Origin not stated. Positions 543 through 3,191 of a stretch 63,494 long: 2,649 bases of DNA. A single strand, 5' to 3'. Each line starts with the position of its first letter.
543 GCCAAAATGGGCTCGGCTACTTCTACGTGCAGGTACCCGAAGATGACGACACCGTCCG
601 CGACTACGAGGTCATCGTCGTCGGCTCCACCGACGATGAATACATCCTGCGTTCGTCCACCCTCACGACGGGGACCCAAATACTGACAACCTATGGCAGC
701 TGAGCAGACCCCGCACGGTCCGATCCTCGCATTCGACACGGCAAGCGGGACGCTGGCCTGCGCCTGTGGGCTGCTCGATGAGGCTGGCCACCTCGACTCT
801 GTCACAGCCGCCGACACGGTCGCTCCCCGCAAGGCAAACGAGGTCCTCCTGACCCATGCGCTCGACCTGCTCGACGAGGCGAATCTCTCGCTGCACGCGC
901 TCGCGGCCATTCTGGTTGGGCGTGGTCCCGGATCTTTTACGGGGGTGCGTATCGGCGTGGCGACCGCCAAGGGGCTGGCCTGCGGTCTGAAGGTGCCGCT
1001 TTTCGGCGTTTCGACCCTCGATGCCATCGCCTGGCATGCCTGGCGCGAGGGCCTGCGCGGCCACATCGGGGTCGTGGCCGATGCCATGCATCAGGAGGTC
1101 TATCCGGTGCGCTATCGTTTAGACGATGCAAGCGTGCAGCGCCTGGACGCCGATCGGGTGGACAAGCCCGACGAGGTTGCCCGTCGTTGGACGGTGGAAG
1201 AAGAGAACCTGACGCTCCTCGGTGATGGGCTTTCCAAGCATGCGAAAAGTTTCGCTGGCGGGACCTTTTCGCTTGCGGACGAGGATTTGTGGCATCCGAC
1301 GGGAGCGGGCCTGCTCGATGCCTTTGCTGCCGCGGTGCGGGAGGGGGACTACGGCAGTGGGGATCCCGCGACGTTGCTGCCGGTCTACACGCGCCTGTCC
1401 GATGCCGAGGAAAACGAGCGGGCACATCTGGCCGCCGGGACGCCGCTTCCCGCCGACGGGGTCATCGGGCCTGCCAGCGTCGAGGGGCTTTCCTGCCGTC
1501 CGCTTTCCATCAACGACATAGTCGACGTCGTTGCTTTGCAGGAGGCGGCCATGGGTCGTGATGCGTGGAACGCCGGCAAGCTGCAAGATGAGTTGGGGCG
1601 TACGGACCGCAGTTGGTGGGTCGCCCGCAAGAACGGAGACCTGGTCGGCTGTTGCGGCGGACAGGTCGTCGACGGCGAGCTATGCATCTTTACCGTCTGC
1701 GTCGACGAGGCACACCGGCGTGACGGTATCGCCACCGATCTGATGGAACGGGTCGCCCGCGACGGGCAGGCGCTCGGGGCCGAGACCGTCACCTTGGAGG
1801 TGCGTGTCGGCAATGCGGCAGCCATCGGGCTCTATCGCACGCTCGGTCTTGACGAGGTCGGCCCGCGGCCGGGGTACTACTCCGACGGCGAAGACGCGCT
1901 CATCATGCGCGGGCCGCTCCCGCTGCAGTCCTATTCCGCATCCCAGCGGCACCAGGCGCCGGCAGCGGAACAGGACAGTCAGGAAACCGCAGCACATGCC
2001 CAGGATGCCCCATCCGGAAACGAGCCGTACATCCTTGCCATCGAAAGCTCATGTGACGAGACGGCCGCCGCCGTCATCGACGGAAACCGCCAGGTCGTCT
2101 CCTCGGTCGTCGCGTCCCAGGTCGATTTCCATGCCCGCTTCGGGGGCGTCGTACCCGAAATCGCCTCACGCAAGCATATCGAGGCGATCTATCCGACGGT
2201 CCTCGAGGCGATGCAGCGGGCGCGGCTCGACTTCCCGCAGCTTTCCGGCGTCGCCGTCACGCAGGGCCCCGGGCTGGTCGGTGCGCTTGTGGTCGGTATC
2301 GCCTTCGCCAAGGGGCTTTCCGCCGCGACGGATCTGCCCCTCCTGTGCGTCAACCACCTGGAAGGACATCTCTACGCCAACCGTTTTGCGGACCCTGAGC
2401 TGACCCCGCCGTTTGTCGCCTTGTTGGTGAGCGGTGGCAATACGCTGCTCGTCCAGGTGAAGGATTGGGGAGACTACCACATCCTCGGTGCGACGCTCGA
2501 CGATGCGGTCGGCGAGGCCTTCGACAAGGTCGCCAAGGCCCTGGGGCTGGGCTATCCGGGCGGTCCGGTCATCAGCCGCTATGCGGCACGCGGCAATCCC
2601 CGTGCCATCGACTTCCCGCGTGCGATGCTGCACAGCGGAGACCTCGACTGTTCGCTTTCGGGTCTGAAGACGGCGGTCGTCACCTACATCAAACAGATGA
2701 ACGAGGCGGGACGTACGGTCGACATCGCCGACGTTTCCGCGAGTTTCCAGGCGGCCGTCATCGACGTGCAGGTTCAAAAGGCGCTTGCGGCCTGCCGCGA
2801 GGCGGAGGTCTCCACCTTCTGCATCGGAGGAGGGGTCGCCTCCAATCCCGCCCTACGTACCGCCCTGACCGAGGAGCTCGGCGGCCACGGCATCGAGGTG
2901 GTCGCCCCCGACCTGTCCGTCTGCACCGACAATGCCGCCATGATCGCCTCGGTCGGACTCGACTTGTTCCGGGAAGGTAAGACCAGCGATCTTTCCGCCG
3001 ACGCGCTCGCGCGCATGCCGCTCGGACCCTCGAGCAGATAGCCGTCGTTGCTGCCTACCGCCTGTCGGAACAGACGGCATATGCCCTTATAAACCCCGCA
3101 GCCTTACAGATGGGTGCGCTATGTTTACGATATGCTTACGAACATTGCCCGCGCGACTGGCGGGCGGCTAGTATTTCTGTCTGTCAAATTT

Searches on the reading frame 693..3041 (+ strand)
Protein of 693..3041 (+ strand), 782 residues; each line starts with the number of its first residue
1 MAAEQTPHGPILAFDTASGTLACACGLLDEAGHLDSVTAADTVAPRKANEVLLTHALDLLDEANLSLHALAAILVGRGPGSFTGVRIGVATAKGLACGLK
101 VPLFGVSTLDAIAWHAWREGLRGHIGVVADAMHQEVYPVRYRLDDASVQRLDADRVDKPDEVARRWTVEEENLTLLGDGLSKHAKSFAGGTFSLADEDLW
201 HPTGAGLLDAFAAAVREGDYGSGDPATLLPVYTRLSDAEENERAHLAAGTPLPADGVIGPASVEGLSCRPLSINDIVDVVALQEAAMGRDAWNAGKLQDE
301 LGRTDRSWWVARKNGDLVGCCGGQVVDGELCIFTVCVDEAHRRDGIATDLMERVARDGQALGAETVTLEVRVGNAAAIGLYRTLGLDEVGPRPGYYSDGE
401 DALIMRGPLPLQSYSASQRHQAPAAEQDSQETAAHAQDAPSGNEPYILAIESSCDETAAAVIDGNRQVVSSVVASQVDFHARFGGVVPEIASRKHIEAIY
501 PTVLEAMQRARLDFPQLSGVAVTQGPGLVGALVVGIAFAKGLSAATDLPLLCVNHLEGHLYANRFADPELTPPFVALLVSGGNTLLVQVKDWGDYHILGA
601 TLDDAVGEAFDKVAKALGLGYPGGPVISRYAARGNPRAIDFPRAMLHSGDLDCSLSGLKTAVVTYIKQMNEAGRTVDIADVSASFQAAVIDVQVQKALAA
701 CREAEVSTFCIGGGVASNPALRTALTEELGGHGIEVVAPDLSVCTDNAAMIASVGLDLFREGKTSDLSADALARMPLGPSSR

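Call 54: search_protein_families(library=pfam, proteins=[window:693-3041:+], max_evalue=0.00001)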
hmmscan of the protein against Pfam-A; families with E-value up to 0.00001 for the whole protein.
window:693-3041:+ (782 aa): 6 families
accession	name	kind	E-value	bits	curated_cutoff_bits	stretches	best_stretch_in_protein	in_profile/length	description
PF00814.31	TsaD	-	1.4e-114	382.8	24.8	2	467-752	1-263/264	tRNA N6-adenosine threonylcarbamoyltransferase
PF00583.31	Acetyltransf_1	-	2.2e-17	63.8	20.7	1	294-385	18-115/116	Acetyltransferase (GNAT) family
PF13508.13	Acetyltransf_7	-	9.1e-12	45.6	27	1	306-385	3-81/84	Acetyltransferase (GNAT) domain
PF22521.2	HypF_C_2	-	7e-07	29.7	27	1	663-747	150-235/241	Carbamoyltransferase, Kae1-like Domain, second subdomain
PF13673.13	Acetyltransf_10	-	1.8e-06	28.4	23.6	1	296-391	21-112/128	Acetyltransferase (GNAT) domain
PF08445.16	FR47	-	3.8e-06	27.2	22.1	1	332-386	24-77/86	FR47-like protein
